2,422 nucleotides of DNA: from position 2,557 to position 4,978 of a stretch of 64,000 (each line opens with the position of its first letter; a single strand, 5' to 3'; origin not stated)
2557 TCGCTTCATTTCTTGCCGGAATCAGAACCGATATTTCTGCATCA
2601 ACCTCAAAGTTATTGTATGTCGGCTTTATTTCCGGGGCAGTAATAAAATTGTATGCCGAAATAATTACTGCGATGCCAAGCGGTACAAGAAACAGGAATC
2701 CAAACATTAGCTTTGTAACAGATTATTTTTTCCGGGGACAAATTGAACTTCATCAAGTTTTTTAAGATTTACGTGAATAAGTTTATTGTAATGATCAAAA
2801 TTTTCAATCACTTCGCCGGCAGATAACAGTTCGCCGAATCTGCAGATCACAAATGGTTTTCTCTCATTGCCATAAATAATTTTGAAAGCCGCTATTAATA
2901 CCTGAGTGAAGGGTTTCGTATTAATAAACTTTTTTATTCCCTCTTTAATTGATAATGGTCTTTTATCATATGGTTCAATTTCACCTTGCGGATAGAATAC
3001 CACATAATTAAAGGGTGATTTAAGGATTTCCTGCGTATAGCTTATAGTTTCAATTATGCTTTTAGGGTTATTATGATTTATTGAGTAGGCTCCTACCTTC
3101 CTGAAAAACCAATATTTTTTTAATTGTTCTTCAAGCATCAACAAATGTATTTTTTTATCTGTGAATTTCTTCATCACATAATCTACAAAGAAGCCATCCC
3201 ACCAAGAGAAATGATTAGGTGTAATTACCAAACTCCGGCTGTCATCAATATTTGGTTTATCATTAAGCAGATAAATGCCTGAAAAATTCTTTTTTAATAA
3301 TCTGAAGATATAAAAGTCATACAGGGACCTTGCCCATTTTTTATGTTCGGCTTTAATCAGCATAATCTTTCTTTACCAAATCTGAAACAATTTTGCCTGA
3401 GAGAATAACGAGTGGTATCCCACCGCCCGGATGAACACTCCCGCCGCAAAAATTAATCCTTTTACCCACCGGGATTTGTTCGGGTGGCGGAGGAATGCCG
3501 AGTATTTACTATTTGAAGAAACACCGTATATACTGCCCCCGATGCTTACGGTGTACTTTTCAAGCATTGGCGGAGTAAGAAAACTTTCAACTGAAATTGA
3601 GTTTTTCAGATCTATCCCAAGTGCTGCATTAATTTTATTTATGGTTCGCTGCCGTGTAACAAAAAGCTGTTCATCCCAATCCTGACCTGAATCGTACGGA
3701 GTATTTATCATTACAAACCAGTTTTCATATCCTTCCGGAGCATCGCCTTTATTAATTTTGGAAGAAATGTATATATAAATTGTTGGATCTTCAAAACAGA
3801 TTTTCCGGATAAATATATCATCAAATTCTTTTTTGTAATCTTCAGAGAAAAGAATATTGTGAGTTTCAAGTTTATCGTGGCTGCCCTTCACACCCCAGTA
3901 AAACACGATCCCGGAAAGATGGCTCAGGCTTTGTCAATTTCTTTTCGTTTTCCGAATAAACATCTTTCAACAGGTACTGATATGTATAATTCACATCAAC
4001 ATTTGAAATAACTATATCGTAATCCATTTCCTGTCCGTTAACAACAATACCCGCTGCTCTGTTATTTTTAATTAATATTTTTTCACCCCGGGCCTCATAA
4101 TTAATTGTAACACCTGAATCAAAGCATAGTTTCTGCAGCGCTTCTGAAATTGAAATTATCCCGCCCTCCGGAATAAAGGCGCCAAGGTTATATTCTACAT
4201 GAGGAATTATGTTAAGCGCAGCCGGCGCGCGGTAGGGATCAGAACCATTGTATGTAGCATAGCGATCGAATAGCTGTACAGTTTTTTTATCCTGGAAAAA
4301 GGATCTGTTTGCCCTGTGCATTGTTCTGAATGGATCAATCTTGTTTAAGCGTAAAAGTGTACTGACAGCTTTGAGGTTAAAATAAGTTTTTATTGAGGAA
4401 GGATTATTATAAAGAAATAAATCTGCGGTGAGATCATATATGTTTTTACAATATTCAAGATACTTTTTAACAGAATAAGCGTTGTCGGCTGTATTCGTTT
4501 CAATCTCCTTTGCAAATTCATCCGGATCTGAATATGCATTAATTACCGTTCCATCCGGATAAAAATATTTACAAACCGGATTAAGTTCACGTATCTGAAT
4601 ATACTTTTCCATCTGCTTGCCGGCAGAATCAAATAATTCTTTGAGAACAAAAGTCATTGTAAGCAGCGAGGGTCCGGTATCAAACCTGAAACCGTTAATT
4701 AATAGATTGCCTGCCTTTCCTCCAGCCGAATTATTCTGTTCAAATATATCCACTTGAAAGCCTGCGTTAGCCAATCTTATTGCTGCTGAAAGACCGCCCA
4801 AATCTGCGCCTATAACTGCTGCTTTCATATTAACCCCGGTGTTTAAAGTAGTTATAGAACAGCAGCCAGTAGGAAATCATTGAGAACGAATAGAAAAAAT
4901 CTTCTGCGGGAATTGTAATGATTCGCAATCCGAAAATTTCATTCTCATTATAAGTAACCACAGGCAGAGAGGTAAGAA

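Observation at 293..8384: Complete-looking keto-carotenoid glycoside ester pathway that is genetically dead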

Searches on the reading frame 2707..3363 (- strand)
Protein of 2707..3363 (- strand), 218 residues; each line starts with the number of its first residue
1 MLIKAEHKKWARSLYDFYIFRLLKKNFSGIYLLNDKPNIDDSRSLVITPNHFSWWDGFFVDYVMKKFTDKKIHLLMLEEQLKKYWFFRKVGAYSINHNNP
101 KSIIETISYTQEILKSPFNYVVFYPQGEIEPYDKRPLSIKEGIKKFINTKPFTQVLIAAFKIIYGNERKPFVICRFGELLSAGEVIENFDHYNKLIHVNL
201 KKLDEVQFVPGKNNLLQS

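Call 5: search_protein_families(library=pfam, proteins=[window:2707-3363:-], max_evalue=0.01)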
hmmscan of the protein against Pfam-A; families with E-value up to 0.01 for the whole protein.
window:2707-3363:- (218 aa): 1 family
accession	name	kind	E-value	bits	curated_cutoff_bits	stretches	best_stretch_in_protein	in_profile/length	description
PF01553.26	Acyltransferase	-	2.2e-08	34.4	23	1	37-145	8-117/132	Acyltransferase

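Call 33: search_protein_families(library=ncbifam, proteins=[L082:7113-8609:+, L082:8590-9432:+, L082:10671-12149:+, window:2707-3363:-, L082:14544-15212:+], max_evalue=0.001)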
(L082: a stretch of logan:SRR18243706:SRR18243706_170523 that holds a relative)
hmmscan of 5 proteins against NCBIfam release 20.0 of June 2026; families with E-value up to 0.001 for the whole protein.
L082:7113-8609:+ (498 aa): 52 families (the best 25 are shown)
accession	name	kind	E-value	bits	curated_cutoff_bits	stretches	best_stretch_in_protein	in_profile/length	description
TIGR02734.1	crtI_fam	subfamily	1.3e-117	393.6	238.1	1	8-493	1-492/504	phytoene desaturase family protein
NF058655.1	CrtID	equivalog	2.8e-107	359.5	640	1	9-485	2-477/478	bifunctional phytoene desaturase/3,4-desaturase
NF042421.1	hydcarot_desat_CrtD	equivalog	8.7e-68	228.9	500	1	6-491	2-485/487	1-hydroxycarotenoid 3,4-desaturase CrtD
NF045637.1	carotdesatCrtDProt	equivalog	1.1e-62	212.2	580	1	9-492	2-485/485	1-hydroxycarotenoid 3,4-desaturase CrtD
TIGR02733.1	desat_CrtD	equivalog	9.1e-22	77.4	549.7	1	6-489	2-488/492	C-3',4' desaturase CrtD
TIGR02730.1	carot_isom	equivalog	6e-20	71.5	586.9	1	8-494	3-493/493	carotenoid isomerase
NF045689.1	BCarotKetCrtO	equivalog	1.1e-12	47.4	1000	0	387-474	430-522/563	beta-carotene ketolase CrtO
NF008845.0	PRK11883.1-5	equivalog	3.4e-10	38.8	560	1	3-78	2-84/468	protoporphyrinogen oxidase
NF005560.0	PRK07233.1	equivalog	6.9e-10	38.3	252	1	7-54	2-49/435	hypothetical protein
NF005548.0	PRK07208.1-4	equivalog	9.7e-10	37.6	389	1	5-80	3-79/488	hypothetical protein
TIGR00562.1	proto_IX_ox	equivalog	6.9e-08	31.5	97.85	1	5-78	2-78/470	protoporphyrinogen oxidase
NF005545.0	PRK07208.1-1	equivalog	1.3e-07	30.4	451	1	4-72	6-76/504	hypothetical protein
TIGR03467.1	HpnE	equivalog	1.6e-07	31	283.05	1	9-81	2-77/430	hydroxysqualene dehydroxylase HpnE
NF001933.0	PRK00711.1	subfamily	2.8e-07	29.9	383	0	7-41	2-36/429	D-amino acid dehydrogenase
NF008841.0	PRK11883.1-1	equivalog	2.8e-07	29.8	517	1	5-79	3-81/453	protoporphyrinogen oxidase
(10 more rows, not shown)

L082:8590-9432:+ (280 aa): 6 families
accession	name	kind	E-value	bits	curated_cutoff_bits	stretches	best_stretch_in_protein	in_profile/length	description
TIGR03465.1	HpnD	equivalog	6.1e-34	117.3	278.6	1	17-206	2-186/267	presqualene diphosphate synthase HpnD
NF045686.1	PhytoSynCyanob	equivalog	2.9e-29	102.1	550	1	7-276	18-309/310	15-cis-phytoene synthase CrtB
TIGR03464.1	HpnC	equivalog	1.3e-23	83.8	250.45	1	30-188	15-170/267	squalene synthase HpnC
NF045921.1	PhytnSynCrtBRhod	equivalog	6.6e-19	68.5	500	1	13-272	10-277/307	15-cis-phytoene synthase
NF042419.1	Phyto_syn_CrtB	equivalog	1.7e-18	67.2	480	1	21-188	15-187/306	15-cis-phytoene synthase CrtB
TIGR01559.1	squal_synth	equivalog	3.8e-07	29.6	286.75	1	18-187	11-199/337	squalene synthase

L082:10671-12149:+ (492 aa): 51 families (the best 25 are shown)
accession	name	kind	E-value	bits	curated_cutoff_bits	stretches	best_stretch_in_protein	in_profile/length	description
NF042421.1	hydcarot_desat_CrtD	equivalog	2.3e-154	514.5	500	1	2-488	3-485/487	1-hydroxycarotenoid 3,4-desaturase CrtD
TIGR02734.1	crtI_fam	subfamily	2.7e-108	362.8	238.1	1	3-489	1-491/504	phytoene desaturase family protein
NF058655.1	CrtID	equivalog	5.2e-97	325.6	640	1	4-483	2-478/478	bifunctional phytoene desaturase/3,4-desaturase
NF045637.1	carotdesatCrtDProt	equivalog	2.4e-95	319.9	580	1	4-484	2-480/485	1-hydroxycarotenoid 3,4-desaturase CrtD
TIGR02730.1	carot_isom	equivalog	3.8e-28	98.6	586.9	1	3-483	3-485/493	carotenoid isomerase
TIGR02733.1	desat_CrtD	equivalog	1.6e-25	89.8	549.7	2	219-482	226-484/492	C-3',4' desaturase CrtD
NF045689.1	BCarotKetCrtO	equivalog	5.4e-22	78.1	1000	1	3-472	6-523/563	beta-carotene ketolase CrtO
NF005560.0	PRK07233.1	equivalog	3.2e-16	59.2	252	2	1-48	1-48/435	hypothetical protein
TIGR03467.1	HpnE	equivalog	6e-11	42.3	283.05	1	4-53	2-53/430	hydroxysqualene dehydroxylase HpnE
NF005313.0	PRK06847.1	subfamily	1.1e-09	37.8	372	1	2-34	6-38/375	hypothetical protein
NF005548.0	PRK07208.1-4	equivalog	1.6e-09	36.9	389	1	3-53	6-56/488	hypothetical protein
NF005547.0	PRK07208.1-3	equivalog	1.6e-08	33.8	380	1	2-52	6-56/465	hypothetical protein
TIGR00275.1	TIGR00275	subfamily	1.6e-07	30.5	183.8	1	4-38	2-36/401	aminoacetone oxidase family FAD-binding enzyme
NF001933.0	PRK00711.1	subfamily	5.6e-07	28.9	383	0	224-278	200-254/429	D-amino acid dehydrogenase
TIGR02352.1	thiamin_ThiO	equivalog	5.7e-07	28.9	250.8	1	4-39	2-36/351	glycine oxidase ThiO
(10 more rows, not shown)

window:2707-3363:- (218 aa): 2 families
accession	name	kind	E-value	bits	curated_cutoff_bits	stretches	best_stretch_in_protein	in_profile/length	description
NF006386.0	PRK08633.1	equivalog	6.4e-05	20.8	1221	1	34-130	432-523/1147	acyl-[ACP]--phospholipid O-acyltransferase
TIGR00530.1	AGP_acyltrn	subfamily_domain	0.0001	22.1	102.95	1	37-145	10-115/130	1-acylglycerol-3-phosphate O-acyltransferase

L082:14544-15212:+ (222 aa): 2 families
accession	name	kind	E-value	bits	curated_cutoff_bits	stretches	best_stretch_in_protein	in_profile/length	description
NF045690.1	BCarotKetCrtW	equivalog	1.8e-64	217.5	350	1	2-220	26-248/257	beta-carotene ketolase CrtW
NF052548.1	FAdesatDesABac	equivalog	5.1e-07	29.1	500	1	17-99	38-119/328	Delta(5) desaturase DesA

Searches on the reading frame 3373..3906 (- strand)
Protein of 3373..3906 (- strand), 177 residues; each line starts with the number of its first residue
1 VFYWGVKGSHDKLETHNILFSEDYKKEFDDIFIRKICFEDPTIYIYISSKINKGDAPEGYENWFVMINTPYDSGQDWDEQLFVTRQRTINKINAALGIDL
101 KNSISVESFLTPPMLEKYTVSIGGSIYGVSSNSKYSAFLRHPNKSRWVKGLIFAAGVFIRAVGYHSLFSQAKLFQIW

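Call 5: search_protein_families(library=pfam, proteins=[window:3373-3906:-], max_evalue=0.01)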
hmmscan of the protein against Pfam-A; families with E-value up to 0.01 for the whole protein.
window:3373-3906:- (177 aa): 0 families

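Call 33: search_protein_families(library=ncbifam, proteins=[L082:7113-8609:+, L082:8590-9432:+, L082:10671-12149:+, L082:14544-15212:+], max_evalue=0.001)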
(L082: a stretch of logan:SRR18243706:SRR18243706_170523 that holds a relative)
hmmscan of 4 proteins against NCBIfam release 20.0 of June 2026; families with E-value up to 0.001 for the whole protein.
L082:7113-8609:+ (498 aa): 52 families (the best 25 are shown)
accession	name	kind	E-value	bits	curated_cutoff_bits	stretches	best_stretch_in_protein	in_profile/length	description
TIGR02734.1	crtI_fam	subfamily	1.3e-117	393.6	238.1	1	8-493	1-492/504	phytoene desaturase family protein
NF058655.1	CrtID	equivalog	2.8e-107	359.5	640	1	9-485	2-477/478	bifunctional phytoene desaturase/3,4-desaturase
NF042421.1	hydcarot_desat_CrtD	equivalog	8.7e-68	228.9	500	1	6-491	2-485/487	1-hydroxycarotenoid 3,4-desaturase CrtD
NF045637.1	carotdesatCrtDProt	equivalog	1.1e-62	212.2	580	1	9-492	2-485/485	1-hydroxycarotenoid 3,4-desaturase CrtD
TIGR02733.1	desat_CrtD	equivalog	9.1e-22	77.4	549.7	1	6-489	2-488/492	C-3',4' desaturase CrtD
TIGR02730.1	carot_isom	equivalog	6e-20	71.5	586.9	1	8-494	3-493/493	carotenoid isomerase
NF045689.1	BCarotKetCrtO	equivalog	1.1e-12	47.4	1000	0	387-474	430-522/563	beta-carotene ketolase CrtO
NF008845.0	PRK11883.1-5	equivalog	3.4e-10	38.8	560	1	3-78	2-84/468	protoporphyrinogen oxidase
NF005560.0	PRK07233.1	equivalog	6.9e-10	38.3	252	1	7-54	2-49/435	hypothetical protein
NF005548.0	PRK07208.1-4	equivalog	9.7e-10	37.6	389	1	5-80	3-79/488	hypothetical protein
TIGR00562.1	proto_IX_ox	equivalog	6.9e-08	31.5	97.85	1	5-78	2-78/470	protoporphyrinogen oxidase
NF005545.0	PRK07208.1-1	equivalog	1.3e-07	30.4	451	1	4-72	6-76/504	hypothetical protein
TIGR03467.1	HpnE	equivalog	1.6e-07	31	283.05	1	9-81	2-77/430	hydroxysqualene dehydroxylase HpnE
NF001933.0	PRK00711.1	subfamily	2.8e-07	29.9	383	0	7-41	2-36/429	D-amino acid dehydrogenase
NF008841.0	PRK11883.1-1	equivalog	2.8e-07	29.8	517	1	5-79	3-81/453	protoporphyrinogen oxidase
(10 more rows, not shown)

L082:8590-9432:+ (280 aa): 6 families
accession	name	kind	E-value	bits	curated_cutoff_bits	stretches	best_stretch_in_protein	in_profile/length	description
TIGR03465.1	HpnD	equivalog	6.1e-34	117.3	278.6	1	17-206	2-186/267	presqualene diphosphate synthase HpnD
NF045686.1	PhytoSynCyanob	equivalog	2.9e-29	102.1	550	1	7-276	18-309/310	15-cis-phytoene synthase CrtB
TIGR03464.1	HpnC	equivalog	1.3e-23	83.8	250.45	1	30-188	15-170/267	squalene synthase HpnC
NF045921.1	PhytnSynCrtBRhod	equivalog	6.6e-19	68.5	500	1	13-272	10-277/307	15-cis-phytoene synthase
NF042419.1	Phyto_syn_CrtB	equivalog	1.7e-18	67.2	480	1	21-188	15-187/306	15-cis-phytoene synthase CrtB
TIGR01559.1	squal_synth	equivalog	3.8e-07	29.6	286.75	1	18-187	11-199/337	squalene synthase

L082:10671-12149:+ (492 aa): 51 families (the best 25 are shown)
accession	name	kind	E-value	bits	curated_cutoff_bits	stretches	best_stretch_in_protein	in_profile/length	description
NF042421.1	hydcarot_desat_CrtD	equivalog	2.3e-154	514.5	500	1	2-488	3-485/487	1-hydroxycarotenoid 3,4-desaturase CrtD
TIGR02734.1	crtI_fam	subfamily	2.7e-108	362.8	238.1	1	3-489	1-491/504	phytoene desaturase family protein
NF058655.1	CrtID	equivalog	5.2e-97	325.6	640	1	4-483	2-478/478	bifunctional phytoene desaturase/3,4-desaturase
NF045637.1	carotdesatCrtDProt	equivalog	2.4e-95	319.9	580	1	4-484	2-480/485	1-hydroxycarotenoid 3,4-desaturase CrtD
TIGR02730.1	carot_isom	equivalog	3.8e-28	98.6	586.9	1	3-483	3-485/493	carotenoid isomerase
TIGR02733.1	desat_CrtD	equivalog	1.6e-25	89.8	549.7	2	219-482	226-484/492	C-3',4' desaturase CrtD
NF045689.1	BCarotKetCrtO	equivalog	5.4e-22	78.1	1000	1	3-472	6-523/563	beta-carotene ketolase CrtO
NF005560.0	PRK07233.1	equivalog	3.2e-16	59.2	252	2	1-48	1-48/435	hypothetical protein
TIGR03467.1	HpnE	equivalog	6e-11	42.3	283.05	1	4-53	2-53/430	hydroxysqualene dehydroxylase HpnE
NF005313.0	PRK06847.1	subfamily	1.1e-09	37.8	372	1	2-34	6-38/375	hypothetical protein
NF005548.0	PRK07208.1-4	equivalog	1.6e-09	36.9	389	1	3-53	6-56/488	hypothetical protein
NF005547.0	PRK07208.1-3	equivalog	1.6e-08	33.8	380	1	2-52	6-56/465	hypothetical protein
TIGR00275.1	TIGR00275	subfamily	1.6e-07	30.5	183.8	1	4-38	2-36/401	aminoacetone oxidase family FAD-binding enzyme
NF001933.0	PRK00711.1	subfamily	5.6e-07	28.9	383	0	224-278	200-254/429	D-amino acid dehydrogenase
TIGR02352.1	thiamin_ThiO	equivalog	5.7e-07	28.9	250.8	1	4-39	2-36/351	glycine oxidase ThiO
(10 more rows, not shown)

L082:14544-15212:+ (222 aa): 2 families
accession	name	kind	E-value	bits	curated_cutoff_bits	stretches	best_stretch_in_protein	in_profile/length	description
NF045690.1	BCarotKetCrtW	equivalog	1.8e-64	217.5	350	1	2-220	26-248/257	beta-carotene ketolase CrtW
NF052548.1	FAdesatDesABac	equivalog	5.1e-07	29.1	500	1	17-99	38-119/328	Delta(5) desaturase DesA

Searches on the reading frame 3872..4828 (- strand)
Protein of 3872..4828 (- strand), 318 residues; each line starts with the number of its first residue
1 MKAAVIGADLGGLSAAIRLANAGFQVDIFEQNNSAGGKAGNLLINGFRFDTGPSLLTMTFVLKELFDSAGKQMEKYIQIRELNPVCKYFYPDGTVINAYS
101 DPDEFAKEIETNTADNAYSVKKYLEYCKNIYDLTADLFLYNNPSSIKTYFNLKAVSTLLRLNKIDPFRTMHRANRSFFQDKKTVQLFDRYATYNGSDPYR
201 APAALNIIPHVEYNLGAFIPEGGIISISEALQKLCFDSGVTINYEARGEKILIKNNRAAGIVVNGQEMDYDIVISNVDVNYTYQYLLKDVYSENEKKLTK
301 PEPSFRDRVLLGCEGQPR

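Call 5: search_protein_families(library=pfam, proteins=[window:3872-4828:-], max_evalue=0.01)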
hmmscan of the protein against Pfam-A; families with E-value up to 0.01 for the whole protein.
window:3872-4828:- (318 aa): 8 families
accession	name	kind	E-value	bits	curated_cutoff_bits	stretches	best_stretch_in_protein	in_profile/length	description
PF01593.30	Amino_oxidase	-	1.2e-15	58.2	19.8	1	10-279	1-256/443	Flavin containing amine oxidoreductase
PF13450.12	NAD_binding_8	-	2.8e-12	47.2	21.9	1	5-59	1-55/68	NAD(P)-binding Rossmann-like domain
PF12831.13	FAD_oxidored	-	0.00013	21.8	27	1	4-46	3-45/416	FAD dependent oxidoreductase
PF07992.20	Pyr_redox_2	-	0.00018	21.5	26.1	1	2-33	2-33/291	Pyridine nucleotide-disulphide oxidoreductase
PF01266.30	DAO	-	0.00023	21.3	27.9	1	3-113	2-109/353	FAD dependent oxidoreductase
PF03486.20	HI0933_like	-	0.00044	20.2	50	0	2-38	2-38/244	HI0933-like protein Rossmann domain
PF00890.30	FAD_binding_2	-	0.00097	18.9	20.4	1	4-38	3-37/414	FAD binding domain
PF01946.23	Thi4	-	0.0017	18.1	26.2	0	4-39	21-57/235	Thi4 family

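Call 20: find_encoding_contigs(protein=window:3872-4828:-, flank=10000, max_places=10)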
Protein window:3872-4828:- (318 aa): no gene with exactly this product is on record in the collection.

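Call 33: search_protein_families(library=ncbifam, proteins=[L082:7113-8609:+, L082:8590-9432:+, L082:10671-12149:+, L082:14544-15212:+], max_evalue=0.001)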
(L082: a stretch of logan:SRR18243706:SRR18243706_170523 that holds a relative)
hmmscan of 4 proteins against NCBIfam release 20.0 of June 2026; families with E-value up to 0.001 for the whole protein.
L082:7113-8609:+ (498 aa): 52 families (the best 25 are shown)
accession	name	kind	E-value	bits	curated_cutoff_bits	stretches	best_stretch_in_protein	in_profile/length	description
TIGR02734.1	crtI_fam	subfamily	1.3e-117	393.6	238.1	1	8-493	1-492/504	phytoene desaturase family protein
NF058655.1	CrtID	equivalog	2.8e-107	359.5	640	1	9-485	2-477/478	bifunctional phytoene desaturase/3,4-desaturase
NF042421.1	hydcarot_desat_CrtD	equivalog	8.7e-68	228.9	500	1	6-491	2-485/487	1-hydroxycarotenoid 3,4-desaturase CrtD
NF045637.1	carotdesatCrtDProt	equivalog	1.1e-62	212.2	580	1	9-492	2-485/485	1-hydroxycarotenoid 3,4-desaturase CrtD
TIGR02733.1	desat_CrtD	equivalog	9.1e-22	77.4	549.7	1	6-489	2-488/492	C-3',4' desaturase CrtD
TIGR02730.1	carot_isom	equivalog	6e-20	71.5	586.9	1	8-494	3-493/493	carotenoid isomerase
NF045689.1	BCarotKetCrtO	equivalog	1.1e-12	47.4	1000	0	387-474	430-522/563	beta-carotene ketolase CrtO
NF008845.0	PRK11883.1-5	equivalog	3.4e-10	38.8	560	1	3-78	2-84/468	protoporphyrinogen oxidase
NF005560.0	PRK07233.1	equivalog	6.9e-10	38.3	252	1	7-54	2-49/435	hypothetical protein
NF005548.0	PRK07208.1-4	equivalog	9.7e-10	37.6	389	1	5-80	3-79/488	hypothetical protein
TIGR00562.1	proto_IX_ox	equivalog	6.9e-08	31.5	97.85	1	5-78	2-78/470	protoporphyrinogen oxidase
NF005545.0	PRK07208.1-1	equivalog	1.3e-07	30.4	451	1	4-72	6-76/504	hypothetical protein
TIGR03467.1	HpnE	equivalog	1.6e-07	31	283.05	1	9-81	2-77/430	hydroxysqualene dehydroxylase HpnE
NF001933.0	PRK00711.1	subfamily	2.8e-07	29.9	383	0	7-41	2-36/429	D-amino acid dehydrogenase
NF008841.0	PRK11883.1-1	equivalog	2.8e-07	29.8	517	1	5-79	3-81/453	protoporphyrinogen oxidase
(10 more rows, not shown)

L082:8590-9432:+ (280 aa): 6 families
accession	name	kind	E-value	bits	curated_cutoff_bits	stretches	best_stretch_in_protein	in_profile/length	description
TIGR03465.1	HpnD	equivalog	6.1e-34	117.3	278.6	1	17-206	2-186/267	presqualene diphosphate synthase HpnD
NF045686.1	PhytoSynCyanob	equivalog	2.9e-29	102.1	550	1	7-276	18-309/310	15-cis-phytoene synthase CrtB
TIGR03464.1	HpnC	equivalog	1.3e-23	83.8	250.45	1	30-188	15-170/267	squalene synthase HpnC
NF045921.1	PhytnSynCrtBRhod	equivalog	6.6e-19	68.5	500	1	13-272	10-277/307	15-cis-phytoene synthase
NF042419.1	Phyto_syn_CrtB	equivalog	1.7e-18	67.2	480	1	21-188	15-187/306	15-cis-phytoene synthase CrtB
TIGR01559.1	squal_synth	equivalog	3.8e-07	29.6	286.75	1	18-187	11-199/337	squalene synthase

L082:10671-12149:+ (492 aa): 51 families (the best 25 are shown)
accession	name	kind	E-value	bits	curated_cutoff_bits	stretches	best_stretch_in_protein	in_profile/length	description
NF042421.1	hydcarot_desat_CrtD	equivalog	2.3e-154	514.5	500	1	2-488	3-485/487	1-hydroxycarotenoid 3,4-desaturase CrtD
TIGR02734.1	crtI_fam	subfamily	2.7e-108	362.8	238.1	1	3-489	1-491/504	phytoene desaturase family protein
NF058655.1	CrtID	equivalog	5.2e-97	325.6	640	1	4-483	2-478/478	bifunctional phytoene desaturase/3,4-desaturase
NF045637.1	carotdesatCrtDProt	equivalog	2.4e-95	319.9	580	1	4-484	2-480/485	1-hydroxycarotenoid 3,4-desaturase CrtD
TIGR02730.1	carot_isom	equivalog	3.8e-28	98.6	586.9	1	3-483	3-485/493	carotenoid isomerase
TIGR02733.1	desat_CrtD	equivalog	1.6e-25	89.8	549.7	2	219-482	226-484/492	C-3',4' desaturase CrtD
NF045689.1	BCarotKetCrtO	equivalog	5.4e-22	78.1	1000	1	3-472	6-523/563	beta-carotene ketolase CrtO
NF005560.0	PRK07233.1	equivalog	3.2e-16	59.2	252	2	1-48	1-48/435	hypothetical protein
TIGR03467.1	HpnE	equivalog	6e-11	42.3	283.05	1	4-53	2-53/430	hydroxysqualene dehydroxylase HpnE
NF005313.0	PRK06847.1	subfamily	1.1e-09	37.8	372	1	2-34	6-38/375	hypothetical protein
NF005548.0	PRK07208.1-4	equivalog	1.6e-09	36.9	389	1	3-53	6-56/488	hypothetical protein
NF005547.0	PRK07208.1-3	equivalog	1.6e-08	33.8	380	1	2-52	6-56/465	hypothetical protein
TIGR00275.1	TIGR00275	subfamily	1.6e-07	30.5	183.8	1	4-38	2-36/401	aminoacetone oxidase family FAD-binding enzyme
NF001933.0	PRK00711.1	subfamily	5.6e-07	28.9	383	0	224-278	200-254/429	D-amino acid dehydrogenase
TIGR02352.1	thiamin_ThiO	equivalog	5.7e-07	28.9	250.8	1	4-39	2-36/351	glycine oxidase ThiO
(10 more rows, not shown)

L082:14544-15212:+ (222 aa): 2 families
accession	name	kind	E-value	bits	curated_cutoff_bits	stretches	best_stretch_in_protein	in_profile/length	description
NF045690.1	BCarotKetCrtW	equivalog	1.8e-64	217.5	350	1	2-220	26-248/257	beta-carotene ketolase CrtW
NF052548.1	FAdesatDesABac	equivalog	5.1e-07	29.1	500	1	17-99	38-119/328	Delta(5) desaturase DesA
